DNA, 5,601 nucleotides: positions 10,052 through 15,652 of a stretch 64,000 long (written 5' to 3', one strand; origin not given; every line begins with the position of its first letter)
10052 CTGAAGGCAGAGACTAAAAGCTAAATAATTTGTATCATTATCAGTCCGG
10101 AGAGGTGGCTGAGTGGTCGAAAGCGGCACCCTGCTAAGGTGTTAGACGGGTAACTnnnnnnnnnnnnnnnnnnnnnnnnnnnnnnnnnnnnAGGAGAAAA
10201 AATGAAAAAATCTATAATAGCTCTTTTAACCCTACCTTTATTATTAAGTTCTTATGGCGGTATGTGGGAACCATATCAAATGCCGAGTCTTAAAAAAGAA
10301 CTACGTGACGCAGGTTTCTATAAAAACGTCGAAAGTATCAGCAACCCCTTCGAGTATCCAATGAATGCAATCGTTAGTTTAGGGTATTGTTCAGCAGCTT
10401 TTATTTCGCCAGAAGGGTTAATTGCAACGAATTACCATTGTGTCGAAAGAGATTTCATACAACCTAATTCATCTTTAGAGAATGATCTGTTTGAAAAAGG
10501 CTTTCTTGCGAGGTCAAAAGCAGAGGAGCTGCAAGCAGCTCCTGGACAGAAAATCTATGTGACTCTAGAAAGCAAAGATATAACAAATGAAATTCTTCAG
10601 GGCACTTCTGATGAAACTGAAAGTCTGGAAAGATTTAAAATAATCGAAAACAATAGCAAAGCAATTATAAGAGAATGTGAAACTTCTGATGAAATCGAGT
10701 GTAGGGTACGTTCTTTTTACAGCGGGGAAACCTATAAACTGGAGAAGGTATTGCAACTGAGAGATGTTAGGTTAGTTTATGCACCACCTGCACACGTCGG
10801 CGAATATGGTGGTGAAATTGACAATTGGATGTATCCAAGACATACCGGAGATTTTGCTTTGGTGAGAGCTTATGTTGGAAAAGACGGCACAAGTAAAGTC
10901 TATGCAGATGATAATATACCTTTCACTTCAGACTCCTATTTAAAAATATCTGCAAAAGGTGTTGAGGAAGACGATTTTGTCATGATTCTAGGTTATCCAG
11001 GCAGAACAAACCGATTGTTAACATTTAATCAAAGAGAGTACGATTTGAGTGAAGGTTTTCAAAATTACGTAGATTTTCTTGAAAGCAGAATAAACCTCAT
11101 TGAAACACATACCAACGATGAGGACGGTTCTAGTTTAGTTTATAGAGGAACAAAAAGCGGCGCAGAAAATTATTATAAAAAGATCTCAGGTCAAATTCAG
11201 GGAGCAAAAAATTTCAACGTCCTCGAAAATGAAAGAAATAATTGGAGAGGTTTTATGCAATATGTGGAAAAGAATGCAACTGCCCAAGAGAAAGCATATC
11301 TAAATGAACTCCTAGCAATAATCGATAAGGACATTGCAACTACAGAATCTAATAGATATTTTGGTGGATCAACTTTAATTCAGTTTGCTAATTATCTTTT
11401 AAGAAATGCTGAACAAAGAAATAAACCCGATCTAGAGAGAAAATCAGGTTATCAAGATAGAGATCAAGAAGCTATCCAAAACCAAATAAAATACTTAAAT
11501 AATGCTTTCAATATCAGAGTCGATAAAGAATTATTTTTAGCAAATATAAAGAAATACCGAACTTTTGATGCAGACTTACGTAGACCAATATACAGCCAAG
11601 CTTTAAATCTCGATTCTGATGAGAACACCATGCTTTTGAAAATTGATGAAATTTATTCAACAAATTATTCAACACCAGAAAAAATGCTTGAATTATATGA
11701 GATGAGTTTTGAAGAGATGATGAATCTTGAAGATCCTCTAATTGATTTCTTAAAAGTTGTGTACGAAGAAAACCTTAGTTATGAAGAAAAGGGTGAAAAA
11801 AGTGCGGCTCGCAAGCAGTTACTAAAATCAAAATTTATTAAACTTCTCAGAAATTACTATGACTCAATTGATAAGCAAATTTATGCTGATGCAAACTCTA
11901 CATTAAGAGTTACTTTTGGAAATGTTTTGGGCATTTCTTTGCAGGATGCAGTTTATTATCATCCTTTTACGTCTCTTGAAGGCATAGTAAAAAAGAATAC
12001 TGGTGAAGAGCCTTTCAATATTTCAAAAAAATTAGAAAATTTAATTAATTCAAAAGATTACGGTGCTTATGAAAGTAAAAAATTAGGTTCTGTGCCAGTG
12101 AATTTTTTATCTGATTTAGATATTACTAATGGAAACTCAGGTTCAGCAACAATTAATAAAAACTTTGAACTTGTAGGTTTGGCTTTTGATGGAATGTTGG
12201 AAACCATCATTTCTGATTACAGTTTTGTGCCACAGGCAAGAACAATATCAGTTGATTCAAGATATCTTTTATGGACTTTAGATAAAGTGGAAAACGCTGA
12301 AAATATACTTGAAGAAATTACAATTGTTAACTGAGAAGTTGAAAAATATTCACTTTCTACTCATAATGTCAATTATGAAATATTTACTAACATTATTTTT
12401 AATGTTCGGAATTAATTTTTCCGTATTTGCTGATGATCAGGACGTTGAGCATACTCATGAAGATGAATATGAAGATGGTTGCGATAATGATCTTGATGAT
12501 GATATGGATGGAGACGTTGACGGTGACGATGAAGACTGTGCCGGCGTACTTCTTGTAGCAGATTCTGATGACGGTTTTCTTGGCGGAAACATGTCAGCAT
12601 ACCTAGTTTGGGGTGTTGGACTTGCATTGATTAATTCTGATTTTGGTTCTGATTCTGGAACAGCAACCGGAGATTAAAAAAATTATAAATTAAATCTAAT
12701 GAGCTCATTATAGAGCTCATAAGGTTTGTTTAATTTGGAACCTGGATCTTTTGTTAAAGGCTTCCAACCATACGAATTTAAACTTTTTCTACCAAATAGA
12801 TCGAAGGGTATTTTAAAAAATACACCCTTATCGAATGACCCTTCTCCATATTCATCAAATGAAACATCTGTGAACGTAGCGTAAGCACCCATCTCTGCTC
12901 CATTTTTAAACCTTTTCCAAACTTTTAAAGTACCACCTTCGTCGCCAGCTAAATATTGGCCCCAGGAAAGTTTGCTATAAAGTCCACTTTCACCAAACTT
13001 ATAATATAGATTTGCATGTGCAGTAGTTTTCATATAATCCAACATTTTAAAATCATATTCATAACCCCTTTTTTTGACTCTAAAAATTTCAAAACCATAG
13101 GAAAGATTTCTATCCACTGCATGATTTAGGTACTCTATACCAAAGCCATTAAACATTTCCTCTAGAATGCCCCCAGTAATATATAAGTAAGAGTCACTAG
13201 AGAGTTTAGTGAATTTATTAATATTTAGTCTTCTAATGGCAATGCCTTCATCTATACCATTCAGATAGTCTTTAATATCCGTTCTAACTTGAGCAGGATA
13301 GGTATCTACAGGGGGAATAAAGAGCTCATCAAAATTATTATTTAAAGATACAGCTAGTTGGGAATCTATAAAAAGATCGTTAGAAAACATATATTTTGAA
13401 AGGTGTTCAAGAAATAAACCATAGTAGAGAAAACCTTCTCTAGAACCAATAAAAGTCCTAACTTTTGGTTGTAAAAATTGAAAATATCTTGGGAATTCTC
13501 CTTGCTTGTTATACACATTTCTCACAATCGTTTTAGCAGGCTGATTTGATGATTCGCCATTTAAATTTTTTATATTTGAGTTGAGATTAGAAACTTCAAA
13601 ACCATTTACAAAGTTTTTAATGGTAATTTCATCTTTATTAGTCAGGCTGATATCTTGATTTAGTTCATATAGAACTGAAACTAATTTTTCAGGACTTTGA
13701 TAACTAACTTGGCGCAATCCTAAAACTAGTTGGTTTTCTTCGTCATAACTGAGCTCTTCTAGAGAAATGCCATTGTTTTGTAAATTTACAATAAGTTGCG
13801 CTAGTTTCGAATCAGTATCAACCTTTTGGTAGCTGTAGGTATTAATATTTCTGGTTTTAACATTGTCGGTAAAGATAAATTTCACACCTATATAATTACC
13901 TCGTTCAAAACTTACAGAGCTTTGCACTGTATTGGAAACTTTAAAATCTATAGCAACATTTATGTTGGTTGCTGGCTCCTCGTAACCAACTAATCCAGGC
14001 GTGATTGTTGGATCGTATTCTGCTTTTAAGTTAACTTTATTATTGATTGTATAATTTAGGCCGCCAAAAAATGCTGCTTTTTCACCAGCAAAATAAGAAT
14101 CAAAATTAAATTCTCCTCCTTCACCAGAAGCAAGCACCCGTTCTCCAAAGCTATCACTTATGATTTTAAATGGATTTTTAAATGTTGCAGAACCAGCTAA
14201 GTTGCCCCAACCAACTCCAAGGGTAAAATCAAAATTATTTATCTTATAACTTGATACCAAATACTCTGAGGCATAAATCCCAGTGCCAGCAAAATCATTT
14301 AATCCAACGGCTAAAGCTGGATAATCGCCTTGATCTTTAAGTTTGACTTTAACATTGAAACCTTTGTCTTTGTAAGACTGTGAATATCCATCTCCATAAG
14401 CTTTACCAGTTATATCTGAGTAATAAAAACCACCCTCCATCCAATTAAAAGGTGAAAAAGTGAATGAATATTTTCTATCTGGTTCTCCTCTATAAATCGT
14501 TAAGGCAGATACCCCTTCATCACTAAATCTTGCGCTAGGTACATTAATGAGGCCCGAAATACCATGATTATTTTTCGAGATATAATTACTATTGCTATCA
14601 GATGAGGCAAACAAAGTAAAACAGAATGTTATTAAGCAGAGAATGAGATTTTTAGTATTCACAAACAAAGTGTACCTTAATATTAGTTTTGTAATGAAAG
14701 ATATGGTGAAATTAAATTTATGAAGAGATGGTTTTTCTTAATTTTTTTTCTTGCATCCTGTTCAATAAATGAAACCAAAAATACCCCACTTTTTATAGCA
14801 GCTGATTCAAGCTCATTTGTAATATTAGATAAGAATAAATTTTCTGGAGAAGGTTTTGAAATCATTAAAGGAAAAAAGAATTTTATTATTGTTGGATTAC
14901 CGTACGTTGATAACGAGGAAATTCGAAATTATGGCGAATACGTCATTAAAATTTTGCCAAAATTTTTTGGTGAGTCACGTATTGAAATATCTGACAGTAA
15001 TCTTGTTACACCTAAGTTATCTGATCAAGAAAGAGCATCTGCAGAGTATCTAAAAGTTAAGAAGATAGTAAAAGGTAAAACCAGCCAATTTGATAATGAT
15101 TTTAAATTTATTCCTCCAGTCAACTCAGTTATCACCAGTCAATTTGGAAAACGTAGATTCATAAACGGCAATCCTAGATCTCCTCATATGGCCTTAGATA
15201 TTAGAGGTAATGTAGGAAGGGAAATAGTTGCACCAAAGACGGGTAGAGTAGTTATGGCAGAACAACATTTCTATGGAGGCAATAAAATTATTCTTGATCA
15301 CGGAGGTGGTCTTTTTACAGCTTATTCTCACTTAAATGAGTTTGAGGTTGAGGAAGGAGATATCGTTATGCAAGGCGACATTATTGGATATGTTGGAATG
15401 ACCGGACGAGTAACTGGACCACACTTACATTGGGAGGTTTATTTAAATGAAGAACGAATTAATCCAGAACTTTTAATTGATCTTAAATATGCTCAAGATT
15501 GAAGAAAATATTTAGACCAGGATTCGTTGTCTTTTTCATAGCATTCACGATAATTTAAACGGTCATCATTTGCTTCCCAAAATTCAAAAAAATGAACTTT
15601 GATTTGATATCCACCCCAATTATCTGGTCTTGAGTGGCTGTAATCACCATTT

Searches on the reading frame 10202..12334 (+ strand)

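Call 65: search_protein_families(library=pfam, proteins=[window:10202-12334:+])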
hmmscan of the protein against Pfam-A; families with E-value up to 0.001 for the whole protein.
window:10202-12334:+ (710 aa): 2 families
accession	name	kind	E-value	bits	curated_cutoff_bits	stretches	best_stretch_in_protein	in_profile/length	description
PF10459.15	Peptidase_S46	-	2.1e-197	658.5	22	1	20-708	4-698/698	Peptidase S46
PF13365.12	Trypsin_2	-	2.6e-06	28.7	27.6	0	63-84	1-22/144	Trypsin-like peptidase domain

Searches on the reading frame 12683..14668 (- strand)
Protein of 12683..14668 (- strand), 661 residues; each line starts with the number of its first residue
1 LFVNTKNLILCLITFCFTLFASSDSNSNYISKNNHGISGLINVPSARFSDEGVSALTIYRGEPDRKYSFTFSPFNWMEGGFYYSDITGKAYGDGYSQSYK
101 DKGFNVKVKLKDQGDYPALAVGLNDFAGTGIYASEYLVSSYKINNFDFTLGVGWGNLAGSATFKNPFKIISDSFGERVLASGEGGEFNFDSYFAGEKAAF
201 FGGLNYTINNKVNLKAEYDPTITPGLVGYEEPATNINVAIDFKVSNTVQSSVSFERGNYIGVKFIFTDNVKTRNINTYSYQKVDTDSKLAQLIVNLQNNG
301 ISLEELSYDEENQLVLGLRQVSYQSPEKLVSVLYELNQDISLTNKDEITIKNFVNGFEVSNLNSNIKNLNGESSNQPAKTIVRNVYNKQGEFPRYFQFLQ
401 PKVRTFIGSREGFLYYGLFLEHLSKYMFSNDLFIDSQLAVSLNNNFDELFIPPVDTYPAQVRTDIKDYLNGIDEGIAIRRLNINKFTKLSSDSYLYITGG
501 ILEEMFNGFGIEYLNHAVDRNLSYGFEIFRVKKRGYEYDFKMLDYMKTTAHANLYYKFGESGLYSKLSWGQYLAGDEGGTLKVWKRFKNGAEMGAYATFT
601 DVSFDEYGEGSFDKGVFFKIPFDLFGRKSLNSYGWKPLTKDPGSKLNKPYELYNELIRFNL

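Call 65: search_protein_families(library=pfam, proteins=[window:12683-14668:-])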
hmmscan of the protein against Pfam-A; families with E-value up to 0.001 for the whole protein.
window:12683-14668:- (661 aa): 1 family
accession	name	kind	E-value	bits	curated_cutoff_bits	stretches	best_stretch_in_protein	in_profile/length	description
PF06082.17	YjbH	-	3.3e-134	449.6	24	1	31-655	1-655/658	Exopolysaccharide biosynthesis protein YbjH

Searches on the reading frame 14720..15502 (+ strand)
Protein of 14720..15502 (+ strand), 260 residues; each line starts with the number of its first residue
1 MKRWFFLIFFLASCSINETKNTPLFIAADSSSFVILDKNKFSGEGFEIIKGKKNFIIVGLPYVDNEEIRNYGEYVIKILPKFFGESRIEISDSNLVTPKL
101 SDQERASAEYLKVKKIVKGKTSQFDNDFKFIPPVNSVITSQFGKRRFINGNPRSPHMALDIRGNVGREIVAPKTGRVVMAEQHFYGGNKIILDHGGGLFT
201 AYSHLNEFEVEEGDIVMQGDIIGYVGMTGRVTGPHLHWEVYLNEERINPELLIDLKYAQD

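Call 32: search_protein_families(library=pfam, proteins=[window:14720-15502:+])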
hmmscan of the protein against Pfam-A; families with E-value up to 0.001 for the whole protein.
window:14720-15502:+ (260 aa): 1 family
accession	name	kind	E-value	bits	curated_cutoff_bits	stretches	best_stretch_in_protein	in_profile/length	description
PF01551.29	Peptidase_M23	-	2.4e-29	101.8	28.7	1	155-249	2-96/96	Peptidase family M23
